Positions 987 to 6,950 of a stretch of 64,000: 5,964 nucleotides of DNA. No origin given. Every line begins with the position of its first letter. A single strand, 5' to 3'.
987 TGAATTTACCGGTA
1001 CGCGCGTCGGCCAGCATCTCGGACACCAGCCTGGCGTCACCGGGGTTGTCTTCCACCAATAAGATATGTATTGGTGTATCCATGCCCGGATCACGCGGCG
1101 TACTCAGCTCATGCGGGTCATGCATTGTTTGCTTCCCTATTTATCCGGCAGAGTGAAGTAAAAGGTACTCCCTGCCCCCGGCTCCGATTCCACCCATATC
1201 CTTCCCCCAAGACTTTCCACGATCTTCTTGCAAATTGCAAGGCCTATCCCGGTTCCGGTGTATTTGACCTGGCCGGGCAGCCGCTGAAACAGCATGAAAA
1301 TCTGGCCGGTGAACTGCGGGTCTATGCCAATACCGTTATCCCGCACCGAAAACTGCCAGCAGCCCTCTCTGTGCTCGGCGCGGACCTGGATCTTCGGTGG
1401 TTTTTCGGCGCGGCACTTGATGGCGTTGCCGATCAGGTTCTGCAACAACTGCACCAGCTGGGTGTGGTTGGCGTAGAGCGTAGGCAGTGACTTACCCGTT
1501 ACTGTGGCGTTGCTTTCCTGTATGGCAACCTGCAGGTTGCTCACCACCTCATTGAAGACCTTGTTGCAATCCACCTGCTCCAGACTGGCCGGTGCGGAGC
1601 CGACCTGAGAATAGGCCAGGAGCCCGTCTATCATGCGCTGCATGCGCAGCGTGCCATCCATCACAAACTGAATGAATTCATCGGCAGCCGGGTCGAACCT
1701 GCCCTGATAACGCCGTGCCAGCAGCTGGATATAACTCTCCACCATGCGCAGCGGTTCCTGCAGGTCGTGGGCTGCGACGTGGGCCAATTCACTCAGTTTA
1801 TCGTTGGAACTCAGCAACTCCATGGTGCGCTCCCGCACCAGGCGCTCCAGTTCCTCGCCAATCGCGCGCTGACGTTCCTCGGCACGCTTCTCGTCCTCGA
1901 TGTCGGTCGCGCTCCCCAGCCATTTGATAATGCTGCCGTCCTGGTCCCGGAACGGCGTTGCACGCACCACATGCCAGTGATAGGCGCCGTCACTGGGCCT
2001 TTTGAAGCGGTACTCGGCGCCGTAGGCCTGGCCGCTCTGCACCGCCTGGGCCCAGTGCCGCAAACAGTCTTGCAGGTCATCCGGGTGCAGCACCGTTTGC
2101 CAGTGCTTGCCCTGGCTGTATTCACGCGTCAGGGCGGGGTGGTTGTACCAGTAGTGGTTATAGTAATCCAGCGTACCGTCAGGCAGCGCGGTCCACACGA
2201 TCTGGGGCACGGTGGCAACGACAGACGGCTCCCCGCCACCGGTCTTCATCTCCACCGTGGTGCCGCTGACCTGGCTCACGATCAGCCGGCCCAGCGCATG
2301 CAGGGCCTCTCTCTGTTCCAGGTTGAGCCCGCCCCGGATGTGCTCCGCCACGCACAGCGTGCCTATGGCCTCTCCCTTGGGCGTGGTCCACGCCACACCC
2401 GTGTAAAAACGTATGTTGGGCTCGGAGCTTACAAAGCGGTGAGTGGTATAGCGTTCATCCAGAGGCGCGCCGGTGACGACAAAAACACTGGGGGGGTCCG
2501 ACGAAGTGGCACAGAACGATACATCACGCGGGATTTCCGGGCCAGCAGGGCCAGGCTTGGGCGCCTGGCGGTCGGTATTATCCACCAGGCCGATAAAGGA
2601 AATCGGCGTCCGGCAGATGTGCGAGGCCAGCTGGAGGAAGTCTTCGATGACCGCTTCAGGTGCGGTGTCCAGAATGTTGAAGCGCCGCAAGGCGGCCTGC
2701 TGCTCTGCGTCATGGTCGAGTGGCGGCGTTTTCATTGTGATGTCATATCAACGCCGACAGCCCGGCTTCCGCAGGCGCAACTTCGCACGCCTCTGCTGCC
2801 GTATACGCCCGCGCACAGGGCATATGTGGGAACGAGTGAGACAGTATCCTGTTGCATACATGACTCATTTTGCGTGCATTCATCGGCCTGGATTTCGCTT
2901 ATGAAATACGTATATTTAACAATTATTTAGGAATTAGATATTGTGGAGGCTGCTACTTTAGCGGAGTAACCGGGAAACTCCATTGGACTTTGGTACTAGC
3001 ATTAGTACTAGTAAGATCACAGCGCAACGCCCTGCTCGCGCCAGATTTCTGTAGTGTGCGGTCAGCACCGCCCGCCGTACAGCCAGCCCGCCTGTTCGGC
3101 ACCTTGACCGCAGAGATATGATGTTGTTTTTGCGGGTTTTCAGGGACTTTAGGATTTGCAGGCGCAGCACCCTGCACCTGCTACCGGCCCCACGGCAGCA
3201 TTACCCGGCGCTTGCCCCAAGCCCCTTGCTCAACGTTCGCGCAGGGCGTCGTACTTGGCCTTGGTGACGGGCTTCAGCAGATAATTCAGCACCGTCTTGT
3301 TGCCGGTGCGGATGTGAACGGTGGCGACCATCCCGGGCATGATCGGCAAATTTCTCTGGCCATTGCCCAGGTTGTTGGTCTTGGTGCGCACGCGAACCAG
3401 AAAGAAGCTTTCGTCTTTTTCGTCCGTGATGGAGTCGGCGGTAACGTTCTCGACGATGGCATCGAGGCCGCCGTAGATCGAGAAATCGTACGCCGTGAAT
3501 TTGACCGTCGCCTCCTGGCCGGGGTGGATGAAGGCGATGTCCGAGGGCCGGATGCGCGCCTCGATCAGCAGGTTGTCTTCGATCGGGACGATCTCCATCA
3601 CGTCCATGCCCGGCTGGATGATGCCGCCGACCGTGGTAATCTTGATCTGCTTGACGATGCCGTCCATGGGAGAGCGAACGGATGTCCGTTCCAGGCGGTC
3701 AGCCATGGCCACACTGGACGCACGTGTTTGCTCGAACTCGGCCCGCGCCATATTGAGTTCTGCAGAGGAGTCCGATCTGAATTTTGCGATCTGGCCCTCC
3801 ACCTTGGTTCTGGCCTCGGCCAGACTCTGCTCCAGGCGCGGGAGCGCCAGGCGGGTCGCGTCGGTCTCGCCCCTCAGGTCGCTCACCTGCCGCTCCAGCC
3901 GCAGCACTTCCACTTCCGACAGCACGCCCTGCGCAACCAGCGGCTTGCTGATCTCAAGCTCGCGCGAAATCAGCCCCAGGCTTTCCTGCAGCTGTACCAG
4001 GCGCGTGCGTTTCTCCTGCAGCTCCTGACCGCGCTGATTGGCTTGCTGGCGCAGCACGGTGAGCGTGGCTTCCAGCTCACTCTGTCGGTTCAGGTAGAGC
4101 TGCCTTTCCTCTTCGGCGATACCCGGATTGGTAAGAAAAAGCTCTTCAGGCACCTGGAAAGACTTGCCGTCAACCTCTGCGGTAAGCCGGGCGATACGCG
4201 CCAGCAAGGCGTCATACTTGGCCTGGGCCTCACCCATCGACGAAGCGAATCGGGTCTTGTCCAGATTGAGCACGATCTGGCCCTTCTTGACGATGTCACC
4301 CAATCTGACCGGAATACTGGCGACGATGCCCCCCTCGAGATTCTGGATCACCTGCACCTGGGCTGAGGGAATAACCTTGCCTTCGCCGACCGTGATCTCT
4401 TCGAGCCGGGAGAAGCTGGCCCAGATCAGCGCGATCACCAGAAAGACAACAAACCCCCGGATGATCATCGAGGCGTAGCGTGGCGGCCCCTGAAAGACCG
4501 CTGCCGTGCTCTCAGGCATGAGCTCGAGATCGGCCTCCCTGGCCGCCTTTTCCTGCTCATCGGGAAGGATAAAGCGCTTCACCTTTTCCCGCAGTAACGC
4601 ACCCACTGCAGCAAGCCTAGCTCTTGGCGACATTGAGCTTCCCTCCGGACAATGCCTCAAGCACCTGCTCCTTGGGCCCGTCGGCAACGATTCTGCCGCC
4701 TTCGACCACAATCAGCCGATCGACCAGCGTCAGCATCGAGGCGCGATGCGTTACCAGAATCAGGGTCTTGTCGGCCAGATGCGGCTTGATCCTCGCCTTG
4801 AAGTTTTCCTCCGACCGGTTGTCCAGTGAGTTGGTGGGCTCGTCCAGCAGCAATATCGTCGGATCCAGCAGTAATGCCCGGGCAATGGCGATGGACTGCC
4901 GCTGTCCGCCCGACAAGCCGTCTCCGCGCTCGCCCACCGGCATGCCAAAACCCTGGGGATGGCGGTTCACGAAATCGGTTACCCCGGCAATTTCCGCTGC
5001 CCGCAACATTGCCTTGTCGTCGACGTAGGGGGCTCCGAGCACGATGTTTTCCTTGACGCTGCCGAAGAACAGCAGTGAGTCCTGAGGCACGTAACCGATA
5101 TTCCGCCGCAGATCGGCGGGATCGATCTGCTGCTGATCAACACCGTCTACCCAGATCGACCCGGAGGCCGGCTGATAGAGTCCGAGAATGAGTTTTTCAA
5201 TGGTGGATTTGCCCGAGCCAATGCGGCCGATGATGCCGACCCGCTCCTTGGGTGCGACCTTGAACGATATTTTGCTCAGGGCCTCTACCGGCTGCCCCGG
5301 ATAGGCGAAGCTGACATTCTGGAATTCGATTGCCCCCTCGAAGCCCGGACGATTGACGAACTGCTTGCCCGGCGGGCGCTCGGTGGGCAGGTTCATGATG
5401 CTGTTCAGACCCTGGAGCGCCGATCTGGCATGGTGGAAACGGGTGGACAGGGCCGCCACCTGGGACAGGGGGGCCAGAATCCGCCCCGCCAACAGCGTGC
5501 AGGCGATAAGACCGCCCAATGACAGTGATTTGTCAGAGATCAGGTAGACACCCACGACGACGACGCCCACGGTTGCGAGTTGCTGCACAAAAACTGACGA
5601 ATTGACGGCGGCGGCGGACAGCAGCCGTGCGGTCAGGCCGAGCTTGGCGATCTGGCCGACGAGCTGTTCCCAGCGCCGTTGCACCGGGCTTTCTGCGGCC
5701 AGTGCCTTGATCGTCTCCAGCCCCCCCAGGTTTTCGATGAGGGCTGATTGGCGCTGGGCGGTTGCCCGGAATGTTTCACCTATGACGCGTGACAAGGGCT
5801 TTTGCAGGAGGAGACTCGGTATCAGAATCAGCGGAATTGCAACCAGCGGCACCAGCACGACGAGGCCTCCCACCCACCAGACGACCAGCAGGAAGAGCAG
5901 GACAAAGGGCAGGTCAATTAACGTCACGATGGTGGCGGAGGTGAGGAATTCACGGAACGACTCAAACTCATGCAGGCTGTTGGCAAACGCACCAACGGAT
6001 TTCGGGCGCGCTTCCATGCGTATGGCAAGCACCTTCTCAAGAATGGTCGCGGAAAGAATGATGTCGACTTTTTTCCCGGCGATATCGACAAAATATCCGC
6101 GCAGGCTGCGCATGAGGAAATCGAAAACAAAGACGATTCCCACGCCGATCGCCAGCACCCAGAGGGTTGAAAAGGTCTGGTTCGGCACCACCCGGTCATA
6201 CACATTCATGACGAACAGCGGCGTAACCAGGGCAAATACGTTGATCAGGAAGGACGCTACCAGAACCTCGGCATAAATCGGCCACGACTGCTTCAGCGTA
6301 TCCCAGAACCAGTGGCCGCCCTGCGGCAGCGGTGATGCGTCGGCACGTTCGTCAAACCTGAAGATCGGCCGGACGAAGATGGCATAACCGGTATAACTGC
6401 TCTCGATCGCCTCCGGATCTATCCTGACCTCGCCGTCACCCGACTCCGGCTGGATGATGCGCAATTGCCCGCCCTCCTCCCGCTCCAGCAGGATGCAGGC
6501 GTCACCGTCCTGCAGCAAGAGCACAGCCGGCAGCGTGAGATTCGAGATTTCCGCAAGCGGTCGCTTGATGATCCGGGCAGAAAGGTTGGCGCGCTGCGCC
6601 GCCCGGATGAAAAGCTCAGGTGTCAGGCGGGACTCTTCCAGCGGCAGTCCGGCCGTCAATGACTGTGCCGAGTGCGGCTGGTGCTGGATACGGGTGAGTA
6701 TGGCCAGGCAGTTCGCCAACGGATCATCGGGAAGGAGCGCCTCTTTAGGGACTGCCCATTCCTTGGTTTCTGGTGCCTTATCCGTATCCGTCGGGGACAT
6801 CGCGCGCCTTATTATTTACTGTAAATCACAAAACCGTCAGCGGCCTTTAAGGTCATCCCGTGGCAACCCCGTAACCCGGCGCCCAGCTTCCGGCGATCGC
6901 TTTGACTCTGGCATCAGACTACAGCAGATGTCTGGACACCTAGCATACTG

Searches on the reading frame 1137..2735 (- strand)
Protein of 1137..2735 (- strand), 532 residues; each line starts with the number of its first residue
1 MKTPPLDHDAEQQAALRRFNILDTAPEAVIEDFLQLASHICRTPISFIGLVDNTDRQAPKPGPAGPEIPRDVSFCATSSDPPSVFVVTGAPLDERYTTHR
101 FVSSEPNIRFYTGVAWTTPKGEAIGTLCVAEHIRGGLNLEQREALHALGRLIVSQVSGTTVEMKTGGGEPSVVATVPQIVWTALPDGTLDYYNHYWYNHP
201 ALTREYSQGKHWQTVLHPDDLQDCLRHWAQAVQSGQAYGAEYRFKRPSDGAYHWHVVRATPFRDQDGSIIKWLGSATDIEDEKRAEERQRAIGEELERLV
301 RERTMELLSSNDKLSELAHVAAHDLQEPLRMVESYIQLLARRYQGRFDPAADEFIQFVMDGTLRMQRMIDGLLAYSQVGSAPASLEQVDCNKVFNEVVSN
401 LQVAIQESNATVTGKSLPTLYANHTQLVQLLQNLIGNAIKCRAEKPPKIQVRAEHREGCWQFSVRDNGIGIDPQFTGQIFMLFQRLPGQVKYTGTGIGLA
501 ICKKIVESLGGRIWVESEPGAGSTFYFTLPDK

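Call 75: search_protein_families(library=pfam, proteins=[window:1137-2735:-], max_evalue=0.00001)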
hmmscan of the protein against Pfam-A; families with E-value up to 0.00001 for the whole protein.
window:1137-2735:- (532 aa): 4 families
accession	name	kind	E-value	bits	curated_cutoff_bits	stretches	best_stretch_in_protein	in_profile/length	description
PF02518.31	HATPase_c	-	2.9e-28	98.9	26.4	1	424-531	3-109/111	Histidine kinase-, DNA gyrase B-, and HSP90-like ATPase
PF08447.18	PAS_3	-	7.5e-15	55.4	25.6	1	202-275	14-88/89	PAS fold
PF08448.16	PAS_4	-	3.9e-09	37.2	23.1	1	177-284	5-110/110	PAS fold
PF00512.31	HisKA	-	3.4e-07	30.6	26.9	1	314-379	2-64/66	His Kinase A (phospho-acceptor) domain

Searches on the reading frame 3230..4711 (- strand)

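Call 75: search_protein_families(library=pfam, proteins=[window:3230-4711:-], max_evalue=0.00001)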
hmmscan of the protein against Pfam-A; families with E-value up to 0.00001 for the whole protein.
window:3230-4711:- (493 aa): 2 families
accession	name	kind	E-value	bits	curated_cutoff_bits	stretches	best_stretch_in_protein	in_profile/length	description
PF13437.12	HlyD_3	-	2.5e-20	73.6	22.2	1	345-460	2-106/106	HlyD family secretion protein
PF16576.10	HlyD_D23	-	3e-09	36.9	30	1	339-427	105-192/214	Barrel-sandwich domain of CusB or HlyD membrane-fusion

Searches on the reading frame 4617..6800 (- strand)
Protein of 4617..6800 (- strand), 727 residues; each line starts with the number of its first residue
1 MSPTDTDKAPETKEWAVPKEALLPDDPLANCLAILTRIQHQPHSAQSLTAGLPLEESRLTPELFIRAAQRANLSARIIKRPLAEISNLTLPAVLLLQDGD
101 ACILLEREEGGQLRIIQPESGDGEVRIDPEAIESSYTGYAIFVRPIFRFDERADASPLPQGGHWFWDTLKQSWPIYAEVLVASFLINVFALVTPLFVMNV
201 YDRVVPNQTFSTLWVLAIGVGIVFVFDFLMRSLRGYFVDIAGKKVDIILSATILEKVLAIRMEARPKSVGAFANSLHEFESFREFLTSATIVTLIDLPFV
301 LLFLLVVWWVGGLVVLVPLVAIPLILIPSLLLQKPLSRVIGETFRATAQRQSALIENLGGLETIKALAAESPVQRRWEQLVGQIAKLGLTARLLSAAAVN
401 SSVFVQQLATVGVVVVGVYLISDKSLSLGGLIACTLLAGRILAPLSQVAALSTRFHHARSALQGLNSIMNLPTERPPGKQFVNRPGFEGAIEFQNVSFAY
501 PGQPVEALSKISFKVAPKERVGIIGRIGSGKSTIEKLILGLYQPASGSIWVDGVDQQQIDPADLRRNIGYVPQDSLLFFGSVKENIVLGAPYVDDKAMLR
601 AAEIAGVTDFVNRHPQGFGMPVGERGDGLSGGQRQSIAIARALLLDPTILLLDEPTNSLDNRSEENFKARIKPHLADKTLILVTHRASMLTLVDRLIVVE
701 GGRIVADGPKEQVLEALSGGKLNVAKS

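Call 75: search_protein_families(library=pfam, proteins=[window:4617-6800:-], max_evalue=0.00001)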
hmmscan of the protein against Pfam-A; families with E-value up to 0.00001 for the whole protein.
window:4617-6800:- (727 aa): 3 families
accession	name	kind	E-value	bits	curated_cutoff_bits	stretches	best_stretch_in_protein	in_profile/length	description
PF00005.33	ABC_tran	-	2.1e-31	109.8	25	1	508-657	1-137/137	ABC transporter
PF00664.28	ABC_membrane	-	2.9e-24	86.6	28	1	179-440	4-269/274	ABC transporter transmembrane region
PF03412.21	Peptidase_C39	-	4.5e-06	27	22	1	29-145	15-130/133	Peptidase C39 family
